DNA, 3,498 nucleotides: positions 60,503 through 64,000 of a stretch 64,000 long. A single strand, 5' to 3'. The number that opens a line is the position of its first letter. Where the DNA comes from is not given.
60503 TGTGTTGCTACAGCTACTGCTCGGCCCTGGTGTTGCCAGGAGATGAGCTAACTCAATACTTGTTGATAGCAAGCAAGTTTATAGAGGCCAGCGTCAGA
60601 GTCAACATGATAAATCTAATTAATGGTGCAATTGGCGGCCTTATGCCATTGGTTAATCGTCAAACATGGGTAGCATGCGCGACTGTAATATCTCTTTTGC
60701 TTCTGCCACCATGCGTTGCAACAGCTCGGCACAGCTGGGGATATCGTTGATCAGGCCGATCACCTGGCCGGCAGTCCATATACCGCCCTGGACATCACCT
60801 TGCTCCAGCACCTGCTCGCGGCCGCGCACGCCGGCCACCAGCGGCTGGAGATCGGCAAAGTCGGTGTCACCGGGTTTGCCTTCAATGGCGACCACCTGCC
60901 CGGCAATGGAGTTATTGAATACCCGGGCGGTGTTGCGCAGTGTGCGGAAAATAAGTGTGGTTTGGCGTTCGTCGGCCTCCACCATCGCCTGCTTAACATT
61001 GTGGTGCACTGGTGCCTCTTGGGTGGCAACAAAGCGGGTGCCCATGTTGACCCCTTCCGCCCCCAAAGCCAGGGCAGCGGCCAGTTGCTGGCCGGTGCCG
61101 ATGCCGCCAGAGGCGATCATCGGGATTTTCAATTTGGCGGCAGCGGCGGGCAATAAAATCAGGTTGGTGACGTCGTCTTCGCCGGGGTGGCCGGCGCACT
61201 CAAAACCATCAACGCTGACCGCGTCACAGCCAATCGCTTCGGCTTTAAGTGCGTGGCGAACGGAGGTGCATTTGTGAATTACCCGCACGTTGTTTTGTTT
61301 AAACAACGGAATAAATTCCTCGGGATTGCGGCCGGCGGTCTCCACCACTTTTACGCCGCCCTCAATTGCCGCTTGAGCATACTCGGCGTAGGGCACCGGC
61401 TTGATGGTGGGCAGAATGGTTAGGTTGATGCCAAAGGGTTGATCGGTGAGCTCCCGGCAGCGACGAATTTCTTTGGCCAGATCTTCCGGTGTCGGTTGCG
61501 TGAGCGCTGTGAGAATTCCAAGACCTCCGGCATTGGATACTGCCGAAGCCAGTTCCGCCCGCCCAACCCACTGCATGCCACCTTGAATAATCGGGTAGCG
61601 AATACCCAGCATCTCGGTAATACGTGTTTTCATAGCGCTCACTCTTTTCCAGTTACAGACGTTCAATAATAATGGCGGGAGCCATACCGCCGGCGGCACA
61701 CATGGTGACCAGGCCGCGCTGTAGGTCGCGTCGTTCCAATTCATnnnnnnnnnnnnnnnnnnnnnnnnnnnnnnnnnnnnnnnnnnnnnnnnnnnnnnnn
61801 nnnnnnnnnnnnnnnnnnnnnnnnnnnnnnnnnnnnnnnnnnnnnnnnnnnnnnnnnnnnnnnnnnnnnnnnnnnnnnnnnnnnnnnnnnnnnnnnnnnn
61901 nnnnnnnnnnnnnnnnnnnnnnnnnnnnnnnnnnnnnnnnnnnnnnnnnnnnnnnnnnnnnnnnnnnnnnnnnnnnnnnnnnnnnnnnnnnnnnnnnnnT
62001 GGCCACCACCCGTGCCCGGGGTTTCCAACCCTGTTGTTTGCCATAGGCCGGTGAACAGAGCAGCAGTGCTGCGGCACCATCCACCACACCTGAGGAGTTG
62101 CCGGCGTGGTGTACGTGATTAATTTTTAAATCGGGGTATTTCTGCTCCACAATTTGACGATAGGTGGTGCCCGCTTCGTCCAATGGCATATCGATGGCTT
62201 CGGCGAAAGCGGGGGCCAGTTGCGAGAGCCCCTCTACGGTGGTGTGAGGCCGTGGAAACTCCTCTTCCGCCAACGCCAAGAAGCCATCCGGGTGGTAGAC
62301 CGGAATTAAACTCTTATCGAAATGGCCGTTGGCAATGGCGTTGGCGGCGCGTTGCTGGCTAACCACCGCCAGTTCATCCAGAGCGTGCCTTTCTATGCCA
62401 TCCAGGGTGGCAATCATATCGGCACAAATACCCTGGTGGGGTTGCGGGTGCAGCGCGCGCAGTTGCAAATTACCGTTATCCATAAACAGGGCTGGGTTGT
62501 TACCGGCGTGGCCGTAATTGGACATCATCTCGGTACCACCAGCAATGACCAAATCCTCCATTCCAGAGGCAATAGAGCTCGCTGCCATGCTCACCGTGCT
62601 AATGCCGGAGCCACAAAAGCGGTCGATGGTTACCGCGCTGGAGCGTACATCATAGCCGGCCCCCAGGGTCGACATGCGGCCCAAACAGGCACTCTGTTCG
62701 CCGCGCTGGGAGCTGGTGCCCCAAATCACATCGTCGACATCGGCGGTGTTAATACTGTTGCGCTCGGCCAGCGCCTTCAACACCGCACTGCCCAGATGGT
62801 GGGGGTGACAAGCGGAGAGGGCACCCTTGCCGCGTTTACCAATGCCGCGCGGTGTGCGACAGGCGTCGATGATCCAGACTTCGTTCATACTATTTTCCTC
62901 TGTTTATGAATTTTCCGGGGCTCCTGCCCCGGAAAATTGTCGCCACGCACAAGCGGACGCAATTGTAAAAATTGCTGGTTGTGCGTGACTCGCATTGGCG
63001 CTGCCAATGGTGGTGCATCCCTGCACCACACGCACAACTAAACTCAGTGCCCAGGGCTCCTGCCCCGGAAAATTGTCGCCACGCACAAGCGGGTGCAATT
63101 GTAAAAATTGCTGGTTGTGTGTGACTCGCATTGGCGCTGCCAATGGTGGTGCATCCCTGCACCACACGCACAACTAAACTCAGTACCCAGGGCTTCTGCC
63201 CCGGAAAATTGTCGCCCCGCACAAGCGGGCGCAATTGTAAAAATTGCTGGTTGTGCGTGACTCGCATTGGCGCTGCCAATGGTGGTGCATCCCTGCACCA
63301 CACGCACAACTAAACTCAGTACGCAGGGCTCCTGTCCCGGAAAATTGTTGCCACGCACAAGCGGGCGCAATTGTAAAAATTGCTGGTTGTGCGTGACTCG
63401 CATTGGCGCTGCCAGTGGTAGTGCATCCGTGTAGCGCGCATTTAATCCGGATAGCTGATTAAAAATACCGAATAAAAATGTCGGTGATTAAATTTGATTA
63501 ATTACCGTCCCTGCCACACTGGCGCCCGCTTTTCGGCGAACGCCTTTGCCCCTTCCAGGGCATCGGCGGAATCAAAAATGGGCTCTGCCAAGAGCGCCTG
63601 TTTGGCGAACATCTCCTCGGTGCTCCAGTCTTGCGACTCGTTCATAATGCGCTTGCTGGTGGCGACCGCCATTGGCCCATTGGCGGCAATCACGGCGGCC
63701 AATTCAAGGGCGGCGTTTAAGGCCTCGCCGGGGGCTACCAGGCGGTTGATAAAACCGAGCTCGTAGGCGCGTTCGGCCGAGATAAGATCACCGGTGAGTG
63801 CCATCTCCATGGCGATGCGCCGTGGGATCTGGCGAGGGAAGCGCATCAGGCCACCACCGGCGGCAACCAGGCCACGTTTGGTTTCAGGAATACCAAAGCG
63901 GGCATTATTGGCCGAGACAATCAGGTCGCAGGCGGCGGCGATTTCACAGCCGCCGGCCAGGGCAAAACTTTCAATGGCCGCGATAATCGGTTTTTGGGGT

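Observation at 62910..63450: Four tandem 136-bp highly structured repeats in the intercistronic region of the ech-thiolase-NMO operon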

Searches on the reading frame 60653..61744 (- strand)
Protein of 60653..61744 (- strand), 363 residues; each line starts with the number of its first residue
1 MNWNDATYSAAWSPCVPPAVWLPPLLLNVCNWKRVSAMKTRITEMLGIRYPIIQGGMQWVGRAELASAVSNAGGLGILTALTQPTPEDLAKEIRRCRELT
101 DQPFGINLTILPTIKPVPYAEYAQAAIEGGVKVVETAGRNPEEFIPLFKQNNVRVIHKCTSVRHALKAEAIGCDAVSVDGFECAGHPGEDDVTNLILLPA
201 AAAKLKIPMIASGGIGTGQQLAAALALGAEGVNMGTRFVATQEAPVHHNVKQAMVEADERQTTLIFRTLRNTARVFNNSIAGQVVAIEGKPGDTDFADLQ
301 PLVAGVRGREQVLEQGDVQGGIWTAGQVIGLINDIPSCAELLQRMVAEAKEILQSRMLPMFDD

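Call 7: search_protein_families(library=ncbifam, proteins=[window:60653-61744:-])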
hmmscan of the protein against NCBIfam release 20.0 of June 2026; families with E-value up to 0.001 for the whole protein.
window:60653-61744:- (363 aa): 11 families
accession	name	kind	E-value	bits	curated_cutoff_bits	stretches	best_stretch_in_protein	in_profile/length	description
TIGR03151.1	enACPred_II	equivalog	1.4e-77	261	453.1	1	39-354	1-305/307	enoyl-[acyl-carrier-protein] reductase FabK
TIGR01302.1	IMP_dehydrog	equivalog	1e-12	47.7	481.5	2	192-252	313-373/450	IMP dehydrogenase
NF002231.0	PRK01130.1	subfamily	2.1e-06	27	189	1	138-238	112-213/230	putative N-acetylmannosamine-6-phosphate 2-epimerase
TIGR02151.1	IPP_isom_2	equivalog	7e-06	25.2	281.3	1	199-256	252-309/338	type 2 isopentenyl-diphosphate Delta-isomerase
NF005311.0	PRK06843.1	equivalog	8e-06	25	779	0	200-247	250-297/404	inosine 5-monophosphate dehydrogenase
TIGR02814.1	pfaD_fam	subfamily_domain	1.3e-05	24.1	449.25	0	207-263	225-281/444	PfaD family polyunsaturated fatty acid/polyketide biosynthesis protein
NF005869.0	PRK07807.1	equivalog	0.00012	21.2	549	0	200-249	324-373/479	GuaB1 family IMP dehydrogenase-related protein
NF005493.0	PRK07107.1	equivalog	0.00023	19.8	585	0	206-248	352-394/502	IMP dehydrogenase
NF052358.1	GMPRedGuaB1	equivalog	0.00039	19.7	675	0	200-248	324-372/479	GMP reductase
NF038364.1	AglZ_HisF2_fam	equivalog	0.0006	19.3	310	1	157-240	149-230/248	AglZ/HisF2 family acetamidino modification protein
TIGR01304.1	IMP_DH_rel_2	equivalog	0.0007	19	342.1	0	207-249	255-297/365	GuaB3 family IMP dehydrogenase-related protein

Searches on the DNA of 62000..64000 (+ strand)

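Call 6: search_rna_families(source=window, start=62000, end=64000, threshold=evalue, max_evalue=10)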
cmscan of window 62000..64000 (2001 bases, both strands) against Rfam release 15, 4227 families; matches with E-value up to 10: 3.
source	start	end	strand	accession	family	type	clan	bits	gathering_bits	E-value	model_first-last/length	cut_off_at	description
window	62872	62941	-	RF04335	Plastid-rpl20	Cis-reg;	-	21.4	53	5.1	1-80/80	no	Plastid-rpl20 3UTR RNA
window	62883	62941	+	RF02866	ncS16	Gene; sRNA;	-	20.1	48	0.63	1-83/83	no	Burkholderia sRNA 16 (Bc_KC_sr1)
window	62709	62811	+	RF04175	mir-1260b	Gene; miRNA;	-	17.6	81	4.4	1-108/108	no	mir-1260b microRNA precursor family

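Call 36: search_dna_similar(query=window:62918-63189:+, collection=plasmids, mode=distant, max_evalue=0.01)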
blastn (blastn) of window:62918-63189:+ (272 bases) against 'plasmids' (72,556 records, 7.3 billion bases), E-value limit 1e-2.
No match.

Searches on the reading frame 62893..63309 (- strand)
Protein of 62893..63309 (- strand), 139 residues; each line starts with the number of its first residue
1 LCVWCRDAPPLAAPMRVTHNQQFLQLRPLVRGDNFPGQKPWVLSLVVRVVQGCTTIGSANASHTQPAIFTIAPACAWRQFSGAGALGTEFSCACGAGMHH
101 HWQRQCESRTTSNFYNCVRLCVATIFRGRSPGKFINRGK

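Call 19: find_homologous_proteins(query=window:62893-63309:-, max_evalue=10)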
Query seq(139 aa): 9 candidates shared short words with the query, none scored E <= 10.

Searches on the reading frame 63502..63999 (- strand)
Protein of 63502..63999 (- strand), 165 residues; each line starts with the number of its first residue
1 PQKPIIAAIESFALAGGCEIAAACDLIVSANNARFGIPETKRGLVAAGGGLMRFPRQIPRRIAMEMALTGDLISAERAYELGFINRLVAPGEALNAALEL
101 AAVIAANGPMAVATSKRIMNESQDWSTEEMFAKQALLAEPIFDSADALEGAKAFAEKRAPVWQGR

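Call 7: search_protein_families(library=ncbifam, proteins=[window:63502-63999:-])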
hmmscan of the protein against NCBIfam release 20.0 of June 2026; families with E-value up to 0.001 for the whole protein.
window:63502-63999:- (165 aa): 71 families (the best 25 are shown)
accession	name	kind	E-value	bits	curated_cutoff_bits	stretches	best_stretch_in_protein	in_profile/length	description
NF006100.0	PRK08252.1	subfamily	4.2e-77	259.2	282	1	1-165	90-254/254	crotonase/enoyl-CoA hydratase family protein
NF051848.1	EnCoAHydtEchA19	equivalog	1.2e-61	208.5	400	1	2-165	95-258/258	enoyl-CoA hydratase EchA19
NF005864.0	PRK07799.1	equivalog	7.3e-49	166.3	316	1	2-165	103-266/266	crotonase/enoyl-CoA hydratase family protein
NF042430.2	EnCoAhydt_DpgD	equivalog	5.8e-46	157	400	1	2-165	95-258/258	enoyl-CoA-hydratase DpgD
NF006007.0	PRK08138.1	subfamily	1.5e-40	139.2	355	1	2-165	98-261/261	enoyl-CoA hydratase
NF002936.2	PRK03580.1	equivalog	3.6e-40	138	500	1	2-165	94-261/261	crotonobetainyl-CoA hydratase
NF046063.1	oxepin_alt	equivalog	3.2e-37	128.4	300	1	3-160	96-253/254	oxepin-CoA hydrolase, alternative type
NF005700.0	PRK07511.1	subfamily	3.6e-36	125.1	274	1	2-163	98-259/260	enoyl-CoA hydratase family protein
NF006566.0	PRK09076.1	subfamily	6.8e-36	124.2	286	1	5-163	100-258/260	enoyl-CoA hydratase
NF007239.0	PRK09674.1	equivalog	1e-35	123.4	371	1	2-165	94-257/257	2,3-dehydroadipyl-CoA hydratase PaaF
NF004475.0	PRK05809.1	subfamily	2.8e-35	122.1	394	1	2-164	97-259/260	short-chain-enoyl-CoA hydratase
NF004517.0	PRK05862.1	equivalog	5.6e-35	121.1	396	1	2-163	94-255/257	enoyl-CoA hydratase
NF005803.0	PRK07658.1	equivalog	1.5e-33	116.3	313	1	2-165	94-257/257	enoyl-CoA hydratase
NF005802.0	PRK07657.1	equivalog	2e-33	116.1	363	1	3-164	98-259/260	enoyl-CoA hydratase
NF005126.0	PRK06563.1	subfamily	7.5e-33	114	261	1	2-165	100-263/263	crotonase/enoyl-CoA hydratase family protein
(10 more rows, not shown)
